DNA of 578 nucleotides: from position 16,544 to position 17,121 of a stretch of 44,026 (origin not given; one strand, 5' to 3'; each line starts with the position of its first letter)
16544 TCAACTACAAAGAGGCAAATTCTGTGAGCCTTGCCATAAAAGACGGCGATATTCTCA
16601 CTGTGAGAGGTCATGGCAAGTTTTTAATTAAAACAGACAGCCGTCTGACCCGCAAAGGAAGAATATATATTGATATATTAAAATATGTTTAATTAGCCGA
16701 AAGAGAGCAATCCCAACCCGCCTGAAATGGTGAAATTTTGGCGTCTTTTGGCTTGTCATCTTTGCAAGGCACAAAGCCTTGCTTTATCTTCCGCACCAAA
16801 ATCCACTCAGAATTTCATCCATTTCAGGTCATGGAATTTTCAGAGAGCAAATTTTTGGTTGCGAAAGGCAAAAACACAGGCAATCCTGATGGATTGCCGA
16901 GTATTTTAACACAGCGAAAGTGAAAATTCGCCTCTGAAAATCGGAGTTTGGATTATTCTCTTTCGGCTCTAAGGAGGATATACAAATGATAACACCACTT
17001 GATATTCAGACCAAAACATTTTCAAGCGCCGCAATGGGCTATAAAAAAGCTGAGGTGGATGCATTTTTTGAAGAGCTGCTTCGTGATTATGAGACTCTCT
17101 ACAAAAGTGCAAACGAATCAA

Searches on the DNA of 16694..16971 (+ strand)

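Call 67: search_dna_similar(query=window:16694-16971:+, collection=plasmids, mode=distant, max_evalue=0.001)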
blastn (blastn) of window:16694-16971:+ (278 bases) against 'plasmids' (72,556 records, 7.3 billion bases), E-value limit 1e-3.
No match.

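Call 68: search_dna_similar(query=window:16694-16971:+, collection=phages, mode=distant, max_evalue=0.001)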
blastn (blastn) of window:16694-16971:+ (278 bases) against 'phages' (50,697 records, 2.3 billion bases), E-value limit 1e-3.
No match.
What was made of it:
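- Tried and rejected: There were no blastn hits in phage or plasmid collections (calls 67, 68).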
